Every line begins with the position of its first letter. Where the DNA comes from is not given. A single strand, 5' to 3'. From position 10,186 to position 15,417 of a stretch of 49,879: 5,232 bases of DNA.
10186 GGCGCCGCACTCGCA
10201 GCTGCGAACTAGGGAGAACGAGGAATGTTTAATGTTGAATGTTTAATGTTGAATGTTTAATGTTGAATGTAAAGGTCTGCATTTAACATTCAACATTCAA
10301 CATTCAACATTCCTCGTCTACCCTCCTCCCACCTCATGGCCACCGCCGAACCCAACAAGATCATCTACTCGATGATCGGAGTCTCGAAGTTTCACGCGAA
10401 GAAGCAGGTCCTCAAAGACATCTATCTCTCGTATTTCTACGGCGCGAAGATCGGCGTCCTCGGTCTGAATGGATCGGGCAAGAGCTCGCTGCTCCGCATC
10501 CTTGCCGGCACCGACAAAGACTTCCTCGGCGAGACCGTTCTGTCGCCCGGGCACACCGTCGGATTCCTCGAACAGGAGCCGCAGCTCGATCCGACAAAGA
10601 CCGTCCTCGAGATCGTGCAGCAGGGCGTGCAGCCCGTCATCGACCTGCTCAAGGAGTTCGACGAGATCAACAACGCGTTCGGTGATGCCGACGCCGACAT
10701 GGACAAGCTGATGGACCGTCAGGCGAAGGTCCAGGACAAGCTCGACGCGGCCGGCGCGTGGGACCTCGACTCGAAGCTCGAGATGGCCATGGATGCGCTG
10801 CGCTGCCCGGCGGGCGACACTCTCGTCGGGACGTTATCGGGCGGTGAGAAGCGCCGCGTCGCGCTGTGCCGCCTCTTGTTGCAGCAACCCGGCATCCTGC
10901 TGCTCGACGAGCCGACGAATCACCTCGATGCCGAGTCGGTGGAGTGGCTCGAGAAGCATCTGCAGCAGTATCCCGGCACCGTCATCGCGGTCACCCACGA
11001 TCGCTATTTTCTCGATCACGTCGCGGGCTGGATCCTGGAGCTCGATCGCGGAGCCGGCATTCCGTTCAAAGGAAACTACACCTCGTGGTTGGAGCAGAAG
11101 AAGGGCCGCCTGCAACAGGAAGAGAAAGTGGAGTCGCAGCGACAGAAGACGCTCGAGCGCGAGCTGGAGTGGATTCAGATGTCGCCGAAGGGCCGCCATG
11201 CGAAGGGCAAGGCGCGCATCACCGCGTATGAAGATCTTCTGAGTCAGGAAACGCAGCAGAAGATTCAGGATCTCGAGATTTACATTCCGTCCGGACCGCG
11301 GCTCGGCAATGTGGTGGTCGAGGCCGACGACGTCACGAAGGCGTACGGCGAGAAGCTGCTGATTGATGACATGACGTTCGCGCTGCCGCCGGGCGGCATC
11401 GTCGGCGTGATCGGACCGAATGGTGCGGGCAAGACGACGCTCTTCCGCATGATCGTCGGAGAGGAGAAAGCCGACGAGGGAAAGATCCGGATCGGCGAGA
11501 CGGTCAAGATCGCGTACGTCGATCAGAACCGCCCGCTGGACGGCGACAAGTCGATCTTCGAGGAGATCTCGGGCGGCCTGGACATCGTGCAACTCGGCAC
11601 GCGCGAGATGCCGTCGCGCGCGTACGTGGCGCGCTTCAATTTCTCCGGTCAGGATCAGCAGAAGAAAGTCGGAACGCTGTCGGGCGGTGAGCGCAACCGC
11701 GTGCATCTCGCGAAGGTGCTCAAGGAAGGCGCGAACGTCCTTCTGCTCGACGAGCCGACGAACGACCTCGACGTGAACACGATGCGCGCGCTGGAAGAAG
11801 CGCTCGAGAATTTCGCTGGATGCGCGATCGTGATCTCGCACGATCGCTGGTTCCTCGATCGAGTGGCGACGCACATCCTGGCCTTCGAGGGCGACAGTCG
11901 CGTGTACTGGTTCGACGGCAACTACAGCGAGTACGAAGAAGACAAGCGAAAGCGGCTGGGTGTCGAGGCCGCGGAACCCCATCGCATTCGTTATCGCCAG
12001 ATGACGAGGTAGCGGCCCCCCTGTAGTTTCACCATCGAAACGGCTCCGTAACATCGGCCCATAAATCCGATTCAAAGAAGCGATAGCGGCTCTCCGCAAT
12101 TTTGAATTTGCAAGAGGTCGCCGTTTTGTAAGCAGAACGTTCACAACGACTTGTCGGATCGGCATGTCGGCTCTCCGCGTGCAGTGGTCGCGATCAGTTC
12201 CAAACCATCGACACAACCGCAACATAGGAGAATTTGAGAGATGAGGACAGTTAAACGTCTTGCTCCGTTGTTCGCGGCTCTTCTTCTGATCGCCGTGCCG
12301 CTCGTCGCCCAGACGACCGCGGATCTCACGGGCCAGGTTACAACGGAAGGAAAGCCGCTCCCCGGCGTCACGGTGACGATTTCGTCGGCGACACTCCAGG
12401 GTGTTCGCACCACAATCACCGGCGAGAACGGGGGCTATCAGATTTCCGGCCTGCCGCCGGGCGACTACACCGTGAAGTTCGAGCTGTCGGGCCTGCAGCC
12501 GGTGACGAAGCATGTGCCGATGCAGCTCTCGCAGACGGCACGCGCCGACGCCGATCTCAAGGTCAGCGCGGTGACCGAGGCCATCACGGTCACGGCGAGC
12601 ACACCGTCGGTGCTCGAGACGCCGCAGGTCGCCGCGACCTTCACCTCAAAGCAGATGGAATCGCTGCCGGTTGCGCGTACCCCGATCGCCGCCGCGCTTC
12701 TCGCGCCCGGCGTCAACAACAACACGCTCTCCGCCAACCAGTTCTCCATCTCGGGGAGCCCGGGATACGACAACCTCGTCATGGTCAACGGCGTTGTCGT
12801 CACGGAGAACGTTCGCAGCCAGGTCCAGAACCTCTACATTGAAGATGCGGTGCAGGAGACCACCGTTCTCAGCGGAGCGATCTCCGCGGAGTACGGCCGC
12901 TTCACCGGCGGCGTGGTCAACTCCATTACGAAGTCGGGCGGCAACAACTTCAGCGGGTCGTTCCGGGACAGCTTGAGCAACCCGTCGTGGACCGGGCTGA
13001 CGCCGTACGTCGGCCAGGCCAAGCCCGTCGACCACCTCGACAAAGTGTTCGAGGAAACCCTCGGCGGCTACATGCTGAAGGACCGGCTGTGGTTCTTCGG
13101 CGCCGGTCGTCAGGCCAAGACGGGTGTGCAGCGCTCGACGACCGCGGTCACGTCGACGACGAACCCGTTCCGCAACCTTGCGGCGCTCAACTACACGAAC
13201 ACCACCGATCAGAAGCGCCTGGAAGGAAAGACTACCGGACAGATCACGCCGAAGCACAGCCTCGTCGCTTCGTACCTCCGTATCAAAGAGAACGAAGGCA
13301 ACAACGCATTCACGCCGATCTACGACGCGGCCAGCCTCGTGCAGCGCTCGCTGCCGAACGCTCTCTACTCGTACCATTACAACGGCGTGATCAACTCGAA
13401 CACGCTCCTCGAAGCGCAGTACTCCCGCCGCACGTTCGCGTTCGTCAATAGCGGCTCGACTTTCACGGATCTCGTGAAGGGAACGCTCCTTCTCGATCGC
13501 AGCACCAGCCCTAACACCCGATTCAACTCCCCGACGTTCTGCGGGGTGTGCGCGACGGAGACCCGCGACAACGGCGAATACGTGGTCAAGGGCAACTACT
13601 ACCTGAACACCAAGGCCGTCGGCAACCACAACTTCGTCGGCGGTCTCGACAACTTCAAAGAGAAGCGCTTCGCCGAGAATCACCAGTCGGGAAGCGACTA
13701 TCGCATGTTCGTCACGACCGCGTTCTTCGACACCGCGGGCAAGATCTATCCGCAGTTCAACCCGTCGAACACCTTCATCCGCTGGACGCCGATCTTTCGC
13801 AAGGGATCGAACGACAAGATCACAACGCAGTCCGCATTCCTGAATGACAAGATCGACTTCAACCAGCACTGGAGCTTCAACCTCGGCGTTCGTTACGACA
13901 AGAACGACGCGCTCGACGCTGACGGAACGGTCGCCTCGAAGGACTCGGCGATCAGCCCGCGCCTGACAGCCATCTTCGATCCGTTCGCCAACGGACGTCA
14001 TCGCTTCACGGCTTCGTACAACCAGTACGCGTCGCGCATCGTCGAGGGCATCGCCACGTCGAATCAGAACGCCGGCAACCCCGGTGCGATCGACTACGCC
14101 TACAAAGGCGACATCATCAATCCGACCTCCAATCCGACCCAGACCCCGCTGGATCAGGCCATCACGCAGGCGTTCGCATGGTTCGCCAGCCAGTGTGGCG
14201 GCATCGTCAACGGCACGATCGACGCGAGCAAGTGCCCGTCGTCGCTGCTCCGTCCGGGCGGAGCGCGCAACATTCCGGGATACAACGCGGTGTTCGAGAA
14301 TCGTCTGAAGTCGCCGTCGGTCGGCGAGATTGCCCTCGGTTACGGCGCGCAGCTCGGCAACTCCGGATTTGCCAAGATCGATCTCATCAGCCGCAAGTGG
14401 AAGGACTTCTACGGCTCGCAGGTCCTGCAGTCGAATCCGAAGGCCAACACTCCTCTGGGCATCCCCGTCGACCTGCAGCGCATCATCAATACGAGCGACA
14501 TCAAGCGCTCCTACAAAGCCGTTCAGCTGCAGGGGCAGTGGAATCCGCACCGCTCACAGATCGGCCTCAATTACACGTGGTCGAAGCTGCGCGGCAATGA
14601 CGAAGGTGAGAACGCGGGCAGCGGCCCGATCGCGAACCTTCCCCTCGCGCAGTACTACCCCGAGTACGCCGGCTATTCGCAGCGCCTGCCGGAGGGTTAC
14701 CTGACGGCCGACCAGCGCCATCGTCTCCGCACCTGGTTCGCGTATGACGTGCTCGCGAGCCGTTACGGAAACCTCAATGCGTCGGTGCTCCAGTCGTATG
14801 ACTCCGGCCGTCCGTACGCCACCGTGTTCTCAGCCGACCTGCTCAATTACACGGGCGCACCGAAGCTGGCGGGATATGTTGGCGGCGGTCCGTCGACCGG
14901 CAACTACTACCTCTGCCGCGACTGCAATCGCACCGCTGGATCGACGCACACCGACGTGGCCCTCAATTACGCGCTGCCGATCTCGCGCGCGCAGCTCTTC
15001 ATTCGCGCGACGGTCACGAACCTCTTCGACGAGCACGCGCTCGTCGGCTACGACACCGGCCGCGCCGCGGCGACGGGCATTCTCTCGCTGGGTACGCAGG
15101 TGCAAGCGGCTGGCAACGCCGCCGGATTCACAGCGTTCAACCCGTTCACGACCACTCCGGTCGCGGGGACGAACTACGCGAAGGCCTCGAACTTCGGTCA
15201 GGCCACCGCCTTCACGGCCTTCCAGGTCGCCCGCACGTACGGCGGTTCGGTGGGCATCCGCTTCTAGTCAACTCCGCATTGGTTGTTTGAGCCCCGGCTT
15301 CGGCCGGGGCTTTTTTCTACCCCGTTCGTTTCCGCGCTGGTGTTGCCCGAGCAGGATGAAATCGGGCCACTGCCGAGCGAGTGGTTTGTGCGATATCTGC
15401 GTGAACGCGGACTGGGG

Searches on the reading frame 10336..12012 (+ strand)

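Call 27: search_protein_families(library=pfam, proteins=[window:10336-12012:+], max_evalue=0.001)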
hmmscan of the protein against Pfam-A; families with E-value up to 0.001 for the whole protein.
window:10336-12012:+ (558 aa): 9 families
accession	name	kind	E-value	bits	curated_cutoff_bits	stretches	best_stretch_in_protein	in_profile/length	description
PF00005.33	ABC_tran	-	1.5e-51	175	25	2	344-476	2-137/137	ABC transporter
PF13304.12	AAA_21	-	2.8e-17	64.2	27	0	167-227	238-304/304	AAA domain, putative AbiEii toxin, Type IV TA system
PF12848.13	ABC_tran_Xtn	-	2.4e-13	50.4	25.9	1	234-307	1-76/85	ABC transporter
PF02463.25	SMC_N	-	2.8e-10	40.5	40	0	151-226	135-202/220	RecF/RecN/SMC N terminal domain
PF13401.12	AAA_22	-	1.7e-05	25.6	27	0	354-488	6-103/130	AAA domain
PF01926.29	MMR_HSR1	-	3.6e-05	24.3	21.9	0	356-395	2-39/113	50S ribosome-binding GTPase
PF13476.12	AAA_23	-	0.00013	23.1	27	0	348-373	15-39/201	AAA domain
PF13555.12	AAA_29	-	0.00017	21.7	27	0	345-370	14-39/61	P-loop containing region of AAA domain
PF13558.12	SbcC_Walker_B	-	0.0009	19.9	27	0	166-203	32-82/90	SbcC/RAD50-like, Walker B motif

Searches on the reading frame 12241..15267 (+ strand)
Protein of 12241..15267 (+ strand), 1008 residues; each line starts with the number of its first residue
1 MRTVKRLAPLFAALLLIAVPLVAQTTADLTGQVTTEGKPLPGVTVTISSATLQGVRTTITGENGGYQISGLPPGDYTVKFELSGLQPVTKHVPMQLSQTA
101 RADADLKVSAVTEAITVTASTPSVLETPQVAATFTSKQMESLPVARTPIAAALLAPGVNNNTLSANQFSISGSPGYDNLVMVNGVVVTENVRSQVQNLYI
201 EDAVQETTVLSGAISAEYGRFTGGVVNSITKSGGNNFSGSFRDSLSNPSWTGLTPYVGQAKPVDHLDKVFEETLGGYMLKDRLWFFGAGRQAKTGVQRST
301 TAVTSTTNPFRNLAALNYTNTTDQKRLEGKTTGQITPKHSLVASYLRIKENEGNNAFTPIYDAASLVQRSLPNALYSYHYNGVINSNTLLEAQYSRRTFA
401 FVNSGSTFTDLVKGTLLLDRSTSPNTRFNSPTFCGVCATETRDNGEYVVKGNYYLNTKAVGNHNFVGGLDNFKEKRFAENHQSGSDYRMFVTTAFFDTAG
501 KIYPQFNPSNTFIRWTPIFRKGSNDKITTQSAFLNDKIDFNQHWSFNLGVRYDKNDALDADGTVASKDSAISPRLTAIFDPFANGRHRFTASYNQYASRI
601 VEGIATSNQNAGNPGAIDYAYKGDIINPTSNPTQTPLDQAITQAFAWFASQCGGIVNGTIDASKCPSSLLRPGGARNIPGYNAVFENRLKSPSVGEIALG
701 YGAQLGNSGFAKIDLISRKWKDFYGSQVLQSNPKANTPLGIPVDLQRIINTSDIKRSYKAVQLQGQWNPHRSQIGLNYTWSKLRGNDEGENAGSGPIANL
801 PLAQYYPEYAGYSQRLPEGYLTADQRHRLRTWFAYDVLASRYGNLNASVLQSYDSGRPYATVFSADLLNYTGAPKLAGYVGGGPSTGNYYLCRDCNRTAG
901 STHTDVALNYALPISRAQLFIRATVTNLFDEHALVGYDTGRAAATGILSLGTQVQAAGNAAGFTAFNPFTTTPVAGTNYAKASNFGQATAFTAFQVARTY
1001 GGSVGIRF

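Call 27: search_protein_families(library=pfam, proteins=[window:12241-15267:+], max_evalue=0.001)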
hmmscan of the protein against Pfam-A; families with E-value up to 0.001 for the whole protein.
window:12241-15267:+ (1008 aa): 7 families
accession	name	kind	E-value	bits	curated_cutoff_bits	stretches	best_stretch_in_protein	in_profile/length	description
PF13620.12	CarboxypepD_reg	-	2e-16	60.5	32.3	1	29-106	2-81/82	Carboxypeptidase regulatory-like domain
PF13715.12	CarbopepD_reg_2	-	1.5e-09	38.2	32.2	1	29-107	1-77/88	CarboxypepD_reg-like domain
PF17210.9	SdrD_B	-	5.1e-09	36.8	29.7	1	35-119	19-101/112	SdrD B-like domain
PF25183.1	OMP_b-brl_4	-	1.3e-08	34.2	30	1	308-884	140-738/838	Outer membrane beta barrel domain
PF00593.30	TonB_dep_Rec_b-barrel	-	7e-08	33.2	27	1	373-614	60-265/436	TonB dependent receptor-like, beta-barrel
PF07715.20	Plug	-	1.6e-07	32.2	23.9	1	124-224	2-105/107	TonB-dependent Receptor Plug Domain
PF17802.7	SpaA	-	2.6e-05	24.7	23.1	1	35-79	11-57/91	Prealbumin-like fold domain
